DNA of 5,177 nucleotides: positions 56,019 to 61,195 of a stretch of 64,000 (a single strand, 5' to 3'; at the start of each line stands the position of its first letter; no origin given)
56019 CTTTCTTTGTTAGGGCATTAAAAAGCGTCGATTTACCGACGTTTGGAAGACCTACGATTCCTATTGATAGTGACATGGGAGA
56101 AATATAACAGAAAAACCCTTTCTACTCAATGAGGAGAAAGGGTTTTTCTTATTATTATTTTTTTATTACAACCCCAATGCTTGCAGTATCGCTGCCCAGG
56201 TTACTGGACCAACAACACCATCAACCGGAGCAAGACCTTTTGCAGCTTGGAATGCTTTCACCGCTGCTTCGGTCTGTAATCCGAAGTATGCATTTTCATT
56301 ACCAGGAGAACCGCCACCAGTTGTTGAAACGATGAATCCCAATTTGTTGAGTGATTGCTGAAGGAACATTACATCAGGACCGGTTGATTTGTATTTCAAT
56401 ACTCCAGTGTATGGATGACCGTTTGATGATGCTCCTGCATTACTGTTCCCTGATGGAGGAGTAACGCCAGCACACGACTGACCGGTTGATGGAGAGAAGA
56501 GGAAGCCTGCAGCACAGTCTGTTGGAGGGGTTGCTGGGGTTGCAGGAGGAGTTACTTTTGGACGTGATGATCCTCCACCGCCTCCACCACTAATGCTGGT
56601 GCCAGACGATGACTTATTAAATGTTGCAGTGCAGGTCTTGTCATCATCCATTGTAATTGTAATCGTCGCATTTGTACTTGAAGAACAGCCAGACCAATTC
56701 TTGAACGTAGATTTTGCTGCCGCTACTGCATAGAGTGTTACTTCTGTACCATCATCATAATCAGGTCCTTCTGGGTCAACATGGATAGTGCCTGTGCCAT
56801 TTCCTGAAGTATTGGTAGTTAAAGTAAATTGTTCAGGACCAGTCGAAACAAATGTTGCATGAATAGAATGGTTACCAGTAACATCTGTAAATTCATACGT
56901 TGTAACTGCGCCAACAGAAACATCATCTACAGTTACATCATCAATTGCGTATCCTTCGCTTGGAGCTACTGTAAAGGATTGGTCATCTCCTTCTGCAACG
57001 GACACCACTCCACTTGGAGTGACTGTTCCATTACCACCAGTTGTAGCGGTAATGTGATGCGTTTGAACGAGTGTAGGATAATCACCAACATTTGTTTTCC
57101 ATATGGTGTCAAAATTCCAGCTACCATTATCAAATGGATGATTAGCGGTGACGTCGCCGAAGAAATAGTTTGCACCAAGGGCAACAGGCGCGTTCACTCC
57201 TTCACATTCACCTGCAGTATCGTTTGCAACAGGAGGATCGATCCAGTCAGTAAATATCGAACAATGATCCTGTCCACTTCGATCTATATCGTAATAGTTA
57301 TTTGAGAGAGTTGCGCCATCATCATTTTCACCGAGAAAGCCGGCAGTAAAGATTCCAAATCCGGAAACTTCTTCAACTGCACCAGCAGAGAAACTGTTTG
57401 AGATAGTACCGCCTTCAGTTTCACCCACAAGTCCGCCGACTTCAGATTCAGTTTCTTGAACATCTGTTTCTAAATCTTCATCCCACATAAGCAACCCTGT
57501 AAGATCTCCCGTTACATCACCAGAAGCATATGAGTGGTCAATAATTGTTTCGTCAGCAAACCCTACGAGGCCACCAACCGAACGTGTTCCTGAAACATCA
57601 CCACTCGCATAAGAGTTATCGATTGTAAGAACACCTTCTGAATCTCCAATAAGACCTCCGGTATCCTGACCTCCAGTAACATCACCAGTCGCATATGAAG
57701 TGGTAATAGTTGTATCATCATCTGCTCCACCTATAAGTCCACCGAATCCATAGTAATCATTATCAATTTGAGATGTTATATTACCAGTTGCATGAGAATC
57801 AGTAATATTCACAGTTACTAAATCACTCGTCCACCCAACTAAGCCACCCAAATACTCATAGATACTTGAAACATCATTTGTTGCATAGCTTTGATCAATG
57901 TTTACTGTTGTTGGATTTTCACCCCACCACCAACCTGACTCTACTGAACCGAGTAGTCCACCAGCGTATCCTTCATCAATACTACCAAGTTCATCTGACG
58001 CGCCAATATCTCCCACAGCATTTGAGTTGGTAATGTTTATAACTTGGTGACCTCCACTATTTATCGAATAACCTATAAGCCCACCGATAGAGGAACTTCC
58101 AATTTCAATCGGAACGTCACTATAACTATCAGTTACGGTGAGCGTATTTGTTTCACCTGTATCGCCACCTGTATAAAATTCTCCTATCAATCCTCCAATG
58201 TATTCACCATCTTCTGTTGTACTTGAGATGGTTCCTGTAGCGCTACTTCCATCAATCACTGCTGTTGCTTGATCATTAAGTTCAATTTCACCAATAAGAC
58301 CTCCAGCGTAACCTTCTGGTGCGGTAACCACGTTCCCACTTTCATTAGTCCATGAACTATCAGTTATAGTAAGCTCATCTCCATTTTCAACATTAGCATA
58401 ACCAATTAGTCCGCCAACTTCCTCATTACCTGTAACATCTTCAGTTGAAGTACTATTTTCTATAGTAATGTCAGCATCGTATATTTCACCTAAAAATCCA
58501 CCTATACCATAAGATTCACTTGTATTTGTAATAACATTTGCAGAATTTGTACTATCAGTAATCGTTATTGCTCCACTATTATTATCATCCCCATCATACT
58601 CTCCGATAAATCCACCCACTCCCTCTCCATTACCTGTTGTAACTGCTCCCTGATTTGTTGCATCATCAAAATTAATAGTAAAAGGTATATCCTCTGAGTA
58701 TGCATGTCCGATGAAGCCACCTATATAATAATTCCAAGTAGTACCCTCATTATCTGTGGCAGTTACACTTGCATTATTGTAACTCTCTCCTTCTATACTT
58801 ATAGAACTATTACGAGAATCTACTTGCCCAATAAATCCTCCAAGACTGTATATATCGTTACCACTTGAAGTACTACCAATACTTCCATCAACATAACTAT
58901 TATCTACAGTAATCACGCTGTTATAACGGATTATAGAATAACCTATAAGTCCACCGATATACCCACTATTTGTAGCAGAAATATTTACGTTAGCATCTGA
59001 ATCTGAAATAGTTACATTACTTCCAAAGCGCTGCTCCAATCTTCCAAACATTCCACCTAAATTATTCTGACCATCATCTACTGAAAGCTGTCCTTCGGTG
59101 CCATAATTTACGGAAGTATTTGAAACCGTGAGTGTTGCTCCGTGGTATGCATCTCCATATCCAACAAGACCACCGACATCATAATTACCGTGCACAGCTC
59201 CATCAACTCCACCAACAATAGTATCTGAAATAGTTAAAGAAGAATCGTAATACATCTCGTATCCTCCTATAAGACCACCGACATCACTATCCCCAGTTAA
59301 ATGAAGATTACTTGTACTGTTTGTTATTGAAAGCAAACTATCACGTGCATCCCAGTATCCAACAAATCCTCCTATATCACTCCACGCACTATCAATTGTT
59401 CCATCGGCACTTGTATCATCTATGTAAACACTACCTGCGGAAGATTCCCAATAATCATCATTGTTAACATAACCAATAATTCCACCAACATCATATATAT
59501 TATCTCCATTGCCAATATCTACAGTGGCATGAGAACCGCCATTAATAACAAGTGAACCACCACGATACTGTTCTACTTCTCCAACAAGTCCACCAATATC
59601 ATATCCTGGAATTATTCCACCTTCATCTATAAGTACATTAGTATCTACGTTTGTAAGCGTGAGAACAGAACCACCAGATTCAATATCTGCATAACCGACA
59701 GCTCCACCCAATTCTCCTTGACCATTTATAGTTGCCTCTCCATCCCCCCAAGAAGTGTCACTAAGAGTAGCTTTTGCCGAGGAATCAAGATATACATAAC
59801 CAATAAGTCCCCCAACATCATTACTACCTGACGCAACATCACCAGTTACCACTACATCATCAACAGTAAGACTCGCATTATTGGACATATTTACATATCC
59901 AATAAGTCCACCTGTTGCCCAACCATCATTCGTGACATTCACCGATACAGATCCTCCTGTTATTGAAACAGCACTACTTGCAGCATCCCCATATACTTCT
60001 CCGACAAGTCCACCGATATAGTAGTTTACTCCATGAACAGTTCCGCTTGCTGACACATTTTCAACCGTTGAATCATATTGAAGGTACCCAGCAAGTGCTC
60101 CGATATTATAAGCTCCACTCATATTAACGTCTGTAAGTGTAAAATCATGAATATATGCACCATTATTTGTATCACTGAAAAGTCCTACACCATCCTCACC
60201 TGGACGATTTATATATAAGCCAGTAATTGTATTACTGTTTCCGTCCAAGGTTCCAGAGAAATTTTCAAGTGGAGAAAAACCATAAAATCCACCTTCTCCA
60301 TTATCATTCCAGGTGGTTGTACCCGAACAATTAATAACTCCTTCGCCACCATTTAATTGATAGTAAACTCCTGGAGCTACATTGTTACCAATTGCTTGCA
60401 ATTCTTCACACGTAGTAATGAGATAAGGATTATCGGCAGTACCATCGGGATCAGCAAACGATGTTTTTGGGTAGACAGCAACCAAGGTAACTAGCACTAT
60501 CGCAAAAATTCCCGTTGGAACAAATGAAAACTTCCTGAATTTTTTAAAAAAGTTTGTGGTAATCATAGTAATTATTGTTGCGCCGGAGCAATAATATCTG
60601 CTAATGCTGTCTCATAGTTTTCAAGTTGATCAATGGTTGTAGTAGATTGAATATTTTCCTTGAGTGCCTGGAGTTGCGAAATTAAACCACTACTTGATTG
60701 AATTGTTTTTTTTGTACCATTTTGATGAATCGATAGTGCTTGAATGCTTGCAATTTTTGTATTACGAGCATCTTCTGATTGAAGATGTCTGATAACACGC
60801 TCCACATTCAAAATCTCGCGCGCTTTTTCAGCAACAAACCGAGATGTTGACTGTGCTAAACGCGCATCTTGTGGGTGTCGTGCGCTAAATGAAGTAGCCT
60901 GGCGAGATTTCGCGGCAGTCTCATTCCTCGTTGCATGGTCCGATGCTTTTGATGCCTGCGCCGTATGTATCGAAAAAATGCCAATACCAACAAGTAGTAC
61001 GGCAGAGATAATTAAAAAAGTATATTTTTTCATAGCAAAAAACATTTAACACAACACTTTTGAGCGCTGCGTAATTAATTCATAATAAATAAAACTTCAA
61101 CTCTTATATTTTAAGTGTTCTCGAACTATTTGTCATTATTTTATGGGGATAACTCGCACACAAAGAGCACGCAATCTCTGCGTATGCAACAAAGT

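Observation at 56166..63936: Adjacent giant GLUG-repeat surface protein and S8 protease sharing a C-terminal anchoring module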

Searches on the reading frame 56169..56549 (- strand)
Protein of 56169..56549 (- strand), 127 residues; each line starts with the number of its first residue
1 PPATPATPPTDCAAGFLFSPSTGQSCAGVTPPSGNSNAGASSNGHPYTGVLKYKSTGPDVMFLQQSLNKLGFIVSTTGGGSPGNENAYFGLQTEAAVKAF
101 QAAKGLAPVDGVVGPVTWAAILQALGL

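Call 43: predict_structure(alignment_id=A1)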
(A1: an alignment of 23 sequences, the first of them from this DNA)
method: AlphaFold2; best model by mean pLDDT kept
length: 127 residues; sequences in the alignment: 23
mean_pLDDT: 76.8   pTM: 0.56
mean pLDDT of the five models: 76.8, 72.7, 72.6, 70.9, 70.2
residues with pLDDT >= 90: 35; 70-90: 56; 50-70: 21; < 50: 15
segments of 3 or more residues with pLDDT < 50: 30-42
pLDDT, mean of each block of 10 residues (from residue 1): 57 69 65 45 67 90 90 78 86 91 87 89 87
secondary structure, 60 per line:
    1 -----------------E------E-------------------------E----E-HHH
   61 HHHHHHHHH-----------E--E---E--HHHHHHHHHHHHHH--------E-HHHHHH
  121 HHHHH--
elements in order: H58-69 H91-104 H115-125
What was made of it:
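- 56472..56516 (-): Cys loop of the giant (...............). AF2 pLDDT is 65-69, with one beta-bridge (call 43).
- On PG_binding_1 (PF01471): AF2 helices 58-69, 91-104 and 115-125, pLDDT 78-91 (call 43).
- The model shows a hairpin-like bridge (call 43). The Cys loop is modelled only at moderate confidence (pLDDT 65-69), and it does not dock on the PG domain (call 43).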

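Call 78: fold_search(model_id=the predicted structure, library=pdb)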
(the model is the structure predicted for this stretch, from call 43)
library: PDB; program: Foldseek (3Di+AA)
matches with E <= 10: 29; with E <= 0.001: 2
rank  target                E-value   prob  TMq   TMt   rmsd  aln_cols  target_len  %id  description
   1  1lbu                  7.8e-04  1.00  0.45  0.28   4.4        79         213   32  HYDROLASE METALLO (ZN) DD-PEPTIDASE (released 1996-11-08)
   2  6tci                  8.8e-04  1.00  0.53  0.90   1.5        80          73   32  The crystal structure of SleB N-terminal domain (released 2020-11-18)
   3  4c2e_A                1.1e-03  1.00  0.55  0.16   1.9        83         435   26  Crystal structure of the protease CtpB(S309A) present in a resting state (released 2013-12-04)
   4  4c2c_A                1.7e-03  1.00  0.55  0.17   2.8        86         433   28  Crystal structure of the protease CtpB in an active state (released 2013-12-04)
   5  4c2h_A                2.4e-03  1.00  0.55  0.16   1.9        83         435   26  Crystal structure of the CtpB(V118Y) mutant (released 2013-12-04)
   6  3bkh                  2.4e-03  1.00  0.50  0.24   1.2        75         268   33  Crystal structure of the bacteriophage phiKZ lytic transglycosylase, gp144 (released 2008-01-08)
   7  9h68_D                2.4e-03  1.00  0.53  0.17   2.2        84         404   32  Crystal Structure of the spore gernation lytic transglycosylase SleC from Clostridioides difficile in its zymogenic fo (released 2025-02-12)
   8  9h68_B                3.1e-03  1.00  0.47  0.15   4.7        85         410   32  Crystal Structure of the spore gernation lytic transglycosylase SleC from Clostridioides difficile in its zymogenic fo (released 2025-02-12)
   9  9h68_A                5.8e-03  1.00  0.50  0.16   4.4        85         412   30  Crystal Structure of the spore gernation lytic transglycosylase SleC from Clostridioides difficile in its zymogenic fo (released 2025-02-12)
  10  5tv7_A                6.2e-03  1.00  0.46  0.37   2.0        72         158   32  2.05 Angstrom Resolution Crystal Structure of Peptidoglycan-Binding Protein from Clostridioides difficile in Complex w (released 2016-12-14)
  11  4c2g_A                6.6e-03  1.00  0.55  0.17   2.9        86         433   28  Crystal structure of CtpB(S309A) in complex with a peptide having a Val-Pro-Ala C-terminus (released 2013-12-04)
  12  5nm7_G                9.0e-03  1.00  0.46  0.23   2.0        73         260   34  Crystal structure of Burkholderia AP3 phage endolysin (released 2018-02-14)
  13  5nm7_A                1.5e-02  1.00  0.46  0.23   2.0        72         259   35  Crystal structure of Burkholderia AP3 phage endolysin (released 2018-02-14)
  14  9h68_C                1.7e-02  1.00  0.50  0.16   4.3        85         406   30  Crystal Structure of the spore gernation lytic transglycosylase SleC from Clostridioides difficile in its zymogenic fo (released 2025-02-12)
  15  4lpq                  1.9e-02  1.00  0.50  0.31   3.5        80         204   39  Crystal structure of the L,D-transpeptidase (residues 123-326) from Xylanimonas cellulosilytica DSM 15894 (released 2013-11-13)
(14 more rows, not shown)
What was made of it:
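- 56187..56384 (-): PG_binding_1 domain of the giant (aa 1395-1460). The model superposes on the SleB N-domain 6TCI at TM 0.90, rmsd 1.5 A (call 78).
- On PG_binding_1 (PF01471): Foldseek 6TCI TM 0.90, rmsd 1.5 A (call 78).
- Closest known: PG_binding_1-tethered enzymes: SleB. Same: The three-helix PG_binding_1 fold used to place an enzyme on murein (call 78).
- The nearest PG_binding_1 structures include phage lysins and lytic transglycosylases such as phiKZ gp144, AP3 endolysin and SleB (call 78).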

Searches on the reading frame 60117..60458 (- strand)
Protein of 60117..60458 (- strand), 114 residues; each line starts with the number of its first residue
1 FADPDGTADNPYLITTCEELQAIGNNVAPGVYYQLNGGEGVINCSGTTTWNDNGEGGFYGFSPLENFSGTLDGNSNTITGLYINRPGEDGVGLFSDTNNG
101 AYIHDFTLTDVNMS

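Call 89: find_related_loci(query=A4, collection=metagenome_contigs, flank=10000)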
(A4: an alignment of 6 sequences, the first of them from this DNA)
Query A4 (114 aa) in metagenome_contigs; peptide patterns used: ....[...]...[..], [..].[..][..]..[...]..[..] (x = any residue, [..] = any of these).
86 stretches matched a pattern; 27 encode a relative of the query (tblastn E <= 1e-3); 27 distinct loci.
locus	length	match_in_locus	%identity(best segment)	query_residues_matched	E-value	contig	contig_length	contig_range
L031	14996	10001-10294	48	14-113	6e-18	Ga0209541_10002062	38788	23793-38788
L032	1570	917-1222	42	6-113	4e-17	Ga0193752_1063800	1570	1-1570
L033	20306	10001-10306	41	6-113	5e-17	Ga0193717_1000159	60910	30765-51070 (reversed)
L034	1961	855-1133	44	10-108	2e-16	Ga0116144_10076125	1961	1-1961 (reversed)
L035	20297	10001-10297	39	9-113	1e-14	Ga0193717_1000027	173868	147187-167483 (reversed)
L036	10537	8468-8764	39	9-113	1e-14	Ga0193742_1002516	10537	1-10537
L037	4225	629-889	45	2-94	1e-14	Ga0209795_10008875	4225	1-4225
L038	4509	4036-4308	43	12-110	1e-14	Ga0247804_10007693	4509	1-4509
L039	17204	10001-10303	39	6-113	4e-14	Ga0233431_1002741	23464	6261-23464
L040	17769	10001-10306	40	6-114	1e-13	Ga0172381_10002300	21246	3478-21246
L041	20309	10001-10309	34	6-114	2e-13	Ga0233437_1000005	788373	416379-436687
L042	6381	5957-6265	35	5-113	1e-12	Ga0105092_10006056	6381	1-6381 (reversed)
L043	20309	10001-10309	35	6-114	2e-12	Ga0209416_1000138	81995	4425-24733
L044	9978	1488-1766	40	6-94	3e-12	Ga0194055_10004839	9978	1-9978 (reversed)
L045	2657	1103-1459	36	5-114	5e-12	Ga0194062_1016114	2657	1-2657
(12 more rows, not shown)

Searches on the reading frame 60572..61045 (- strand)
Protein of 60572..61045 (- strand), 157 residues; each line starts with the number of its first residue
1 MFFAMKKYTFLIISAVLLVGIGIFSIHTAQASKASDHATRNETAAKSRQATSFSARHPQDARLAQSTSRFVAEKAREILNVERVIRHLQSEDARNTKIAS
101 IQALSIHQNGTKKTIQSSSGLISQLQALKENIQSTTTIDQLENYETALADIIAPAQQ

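Call 3: search_protein_families(library=pfam, proteins=[window:60572-61045:-], max_evalue=0.1)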
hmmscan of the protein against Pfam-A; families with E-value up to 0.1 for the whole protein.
window:60572-61045:- (157 aa): 0 families

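Call 4: search_protein_families(library=ncbifam, proteins=[window:60572-61045:-], max_evalue=0.1)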
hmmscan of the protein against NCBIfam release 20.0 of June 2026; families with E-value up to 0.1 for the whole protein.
window:60572-61045:- (157 aa): 0 families

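Call 62: search_solved_structures(query=A2, max_evalue=10)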
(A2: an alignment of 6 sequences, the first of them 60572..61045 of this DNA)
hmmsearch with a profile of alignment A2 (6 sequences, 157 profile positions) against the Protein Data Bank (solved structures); distinct sequences matched with E-value up to 10: 12.
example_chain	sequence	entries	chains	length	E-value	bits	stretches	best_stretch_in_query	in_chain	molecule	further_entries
7aih_Y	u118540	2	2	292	0.049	17.2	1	24-88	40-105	mL40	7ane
8qox_B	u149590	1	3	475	0.21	15.1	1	71-148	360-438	Conserved membrane protein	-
6x62_DH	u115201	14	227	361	0.67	13.5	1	1-47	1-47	Type IV secretion protein IcmK | IcmK (DotH)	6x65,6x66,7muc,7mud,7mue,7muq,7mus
8da2_A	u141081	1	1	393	0.9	13.1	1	56-123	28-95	L,D-transpeptidase family protein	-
5e2f_A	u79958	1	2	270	1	12.9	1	2-33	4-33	Beta-lactamase YbxI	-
6b2z_d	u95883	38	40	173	1.1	12.8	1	39-144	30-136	ATP synthase subunit d, mitochondrial | ATP synthase subunit d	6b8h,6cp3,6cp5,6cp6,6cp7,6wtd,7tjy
8f29_7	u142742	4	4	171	1.1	12.8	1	39-144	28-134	ATP synthase subunit d, mitochondrial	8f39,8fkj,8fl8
6w5f_A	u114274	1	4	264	1.2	12.7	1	2-33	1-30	BSU-2delta mutant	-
3ef0_A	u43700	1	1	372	1.2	12.7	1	15-89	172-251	RNA polymerase II subunit A C-terminal domain phosphatase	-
6w5e_A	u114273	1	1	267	1.2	12.7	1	2-33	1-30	BSU-2 beta-lactamase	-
5xmi_A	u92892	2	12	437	1.6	12.3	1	59-116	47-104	Vacuolar protein sorting-associated protein 4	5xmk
5uie_A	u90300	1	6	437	1.6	12.3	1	59-116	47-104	Vacuolar protein sorting-associated protein 4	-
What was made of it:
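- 60572..61045 (-): Small secreted protein, 157 aa (signal peptide aa 1-31, AQA|SKAS). An orphan family, always directly upstream of the giant. No Pfam, NCBIfam or PDB match (calls 3, 4, 62).
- It shows no similarity to any inhibitor family or solved structure (calls 3, 4, 62).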

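Call 73: search_protein_representatives(protein=window:60572-61045:-)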
Query: 157 residues. Proteins with E-value up to 0.001 (for the whole library): 4; up to 1e-10: 2; up to 1e-30: 1. The best 4 are listed.
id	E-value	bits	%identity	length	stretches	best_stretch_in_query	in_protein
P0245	1.6e-86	303.2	100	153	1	5-157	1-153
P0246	9.9e-20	87.5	39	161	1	4-157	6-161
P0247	5.9e-10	55.9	32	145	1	13-157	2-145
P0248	2.0e-04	38.0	35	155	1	16-155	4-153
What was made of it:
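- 60572..61045 (-): Only 4 clusters among 1.84 billion representatives (call 73).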
